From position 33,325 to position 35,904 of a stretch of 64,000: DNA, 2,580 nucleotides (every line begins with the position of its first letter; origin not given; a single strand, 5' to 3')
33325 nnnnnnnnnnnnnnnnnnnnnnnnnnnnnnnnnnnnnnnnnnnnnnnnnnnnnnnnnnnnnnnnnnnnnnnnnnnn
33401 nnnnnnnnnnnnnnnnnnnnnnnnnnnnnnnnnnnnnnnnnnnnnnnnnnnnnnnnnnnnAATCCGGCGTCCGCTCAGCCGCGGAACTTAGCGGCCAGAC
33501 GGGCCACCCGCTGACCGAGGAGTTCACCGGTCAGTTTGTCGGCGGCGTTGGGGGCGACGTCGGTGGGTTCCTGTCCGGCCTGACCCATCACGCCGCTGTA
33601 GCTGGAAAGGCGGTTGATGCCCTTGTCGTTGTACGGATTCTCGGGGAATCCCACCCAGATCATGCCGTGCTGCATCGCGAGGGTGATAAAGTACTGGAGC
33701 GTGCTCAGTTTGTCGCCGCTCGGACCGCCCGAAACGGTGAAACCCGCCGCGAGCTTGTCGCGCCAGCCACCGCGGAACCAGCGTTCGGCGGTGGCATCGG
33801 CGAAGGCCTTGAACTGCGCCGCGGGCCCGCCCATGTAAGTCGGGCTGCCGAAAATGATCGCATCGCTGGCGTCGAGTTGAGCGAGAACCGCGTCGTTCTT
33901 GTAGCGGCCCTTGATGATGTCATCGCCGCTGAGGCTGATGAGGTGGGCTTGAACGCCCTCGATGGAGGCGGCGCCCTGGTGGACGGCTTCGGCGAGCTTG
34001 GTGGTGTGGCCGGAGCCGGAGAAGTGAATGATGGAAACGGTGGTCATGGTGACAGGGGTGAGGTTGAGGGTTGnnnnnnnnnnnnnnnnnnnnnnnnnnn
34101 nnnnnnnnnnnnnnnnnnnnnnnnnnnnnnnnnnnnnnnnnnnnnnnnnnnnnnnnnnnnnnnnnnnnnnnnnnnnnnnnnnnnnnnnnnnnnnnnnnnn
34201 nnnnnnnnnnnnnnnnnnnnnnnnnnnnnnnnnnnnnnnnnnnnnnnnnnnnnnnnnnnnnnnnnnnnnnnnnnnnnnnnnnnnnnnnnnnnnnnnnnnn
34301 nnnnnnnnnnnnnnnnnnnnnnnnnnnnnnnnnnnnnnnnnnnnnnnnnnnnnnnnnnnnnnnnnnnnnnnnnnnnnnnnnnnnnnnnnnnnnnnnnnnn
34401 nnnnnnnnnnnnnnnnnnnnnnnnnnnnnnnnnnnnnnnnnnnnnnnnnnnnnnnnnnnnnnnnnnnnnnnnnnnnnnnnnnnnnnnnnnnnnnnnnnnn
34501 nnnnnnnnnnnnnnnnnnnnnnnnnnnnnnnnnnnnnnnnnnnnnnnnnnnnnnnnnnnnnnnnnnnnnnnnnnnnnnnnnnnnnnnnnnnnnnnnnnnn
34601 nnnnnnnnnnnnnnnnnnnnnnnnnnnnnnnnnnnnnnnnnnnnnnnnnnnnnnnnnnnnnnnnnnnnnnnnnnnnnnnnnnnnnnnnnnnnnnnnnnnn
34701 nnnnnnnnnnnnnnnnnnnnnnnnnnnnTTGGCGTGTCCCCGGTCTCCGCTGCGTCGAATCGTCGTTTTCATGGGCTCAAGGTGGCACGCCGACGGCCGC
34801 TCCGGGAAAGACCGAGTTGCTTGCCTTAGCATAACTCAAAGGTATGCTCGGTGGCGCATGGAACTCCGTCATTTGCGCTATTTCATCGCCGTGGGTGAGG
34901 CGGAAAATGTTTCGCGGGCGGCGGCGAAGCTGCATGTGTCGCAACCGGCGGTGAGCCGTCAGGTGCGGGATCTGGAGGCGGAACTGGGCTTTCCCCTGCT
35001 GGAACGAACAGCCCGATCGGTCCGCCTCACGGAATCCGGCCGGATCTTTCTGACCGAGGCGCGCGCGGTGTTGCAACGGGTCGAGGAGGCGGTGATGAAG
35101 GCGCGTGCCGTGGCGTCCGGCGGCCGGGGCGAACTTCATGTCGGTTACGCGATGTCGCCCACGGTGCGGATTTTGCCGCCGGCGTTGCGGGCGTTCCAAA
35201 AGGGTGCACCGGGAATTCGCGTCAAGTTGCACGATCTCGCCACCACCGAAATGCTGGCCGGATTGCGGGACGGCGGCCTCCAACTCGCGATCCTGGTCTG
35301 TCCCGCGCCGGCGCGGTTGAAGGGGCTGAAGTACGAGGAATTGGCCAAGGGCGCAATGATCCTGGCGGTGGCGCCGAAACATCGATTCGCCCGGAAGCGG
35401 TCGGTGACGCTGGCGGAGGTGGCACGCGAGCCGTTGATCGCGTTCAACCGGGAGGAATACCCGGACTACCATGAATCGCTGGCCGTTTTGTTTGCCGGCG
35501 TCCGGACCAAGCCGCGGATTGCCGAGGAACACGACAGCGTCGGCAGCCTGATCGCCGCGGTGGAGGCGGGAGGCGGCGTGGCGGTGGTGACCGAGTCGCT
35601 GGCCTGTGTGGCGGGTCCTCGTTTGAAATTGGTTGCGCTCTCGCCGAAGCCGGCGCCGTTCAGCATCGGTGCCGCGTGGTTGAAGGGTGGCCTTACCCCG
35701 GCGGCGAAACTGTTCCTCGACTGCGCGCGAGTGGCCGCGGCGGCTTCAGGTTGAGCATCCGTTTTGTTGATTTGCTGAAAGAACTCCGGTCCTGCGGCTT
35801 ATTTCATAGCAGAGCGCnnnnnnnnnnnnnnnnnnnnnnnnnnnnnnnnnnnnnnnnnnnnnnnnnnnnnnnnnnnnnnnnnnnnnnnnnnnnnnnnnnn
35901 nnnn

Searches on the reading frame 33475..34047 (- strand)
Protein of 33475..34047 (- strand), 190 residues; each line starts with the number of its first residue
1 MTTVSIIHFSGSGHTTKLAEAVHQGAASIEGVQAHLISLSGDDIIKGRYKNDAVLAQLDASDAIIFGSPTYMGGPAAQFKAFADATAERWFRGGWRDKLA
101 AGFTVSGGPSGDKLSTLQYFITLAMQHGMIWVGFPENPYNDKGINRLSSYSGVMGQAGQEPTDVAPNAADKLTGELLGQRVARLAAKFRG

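Call 20: search_protein_families(library=pfam, proteins=[window:33475-34047:-], max_evalue=0.001)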
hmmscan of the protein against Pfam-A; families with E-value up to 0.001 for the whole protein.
window:33475-34047:- (190 aa): 3 families
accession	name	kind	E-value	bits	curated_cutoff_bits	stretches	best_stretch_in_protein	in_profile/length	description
PF03358.20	FMN_red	-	5.1e-15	55.8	24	1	9-132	6-140/152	NADPH-dependent FMN reductase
PF02525.22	Flavodoxin_2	-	1.3e-05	25.5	27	1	51-109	69-137/198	Flavodoxin-like fold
PF12724.12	Flavodoxin_5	-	0.00099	19.9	27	0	6-86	2-69/145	Flavodoxin domain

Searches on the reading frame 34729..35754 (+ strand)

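Call 20: search_protein_families(library=pfam, proteins=[window:34729-35754:+], max_evalue=0.001)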
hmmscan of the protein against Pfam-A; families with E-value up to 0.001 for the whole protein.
window:34729-35754:+ (341 aa): 3 families
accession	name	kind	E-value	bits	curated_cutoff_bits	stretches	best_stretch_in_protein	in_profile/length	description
PF03466.25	LysR_substrate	-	4.9e-39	134.3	28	1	131-334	3-205/209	LysR substrate binding domain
PF00126.33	HTH_1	-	1.1e-24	86.5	26.6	1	46-105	1-60/60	Bacterial regulatory helix-turn-helix protein, lysR family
PF25213.1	HVO_A0261_N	-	0.00031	21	35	1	65-121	31-84/86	HVO_A0261 N-terminal domain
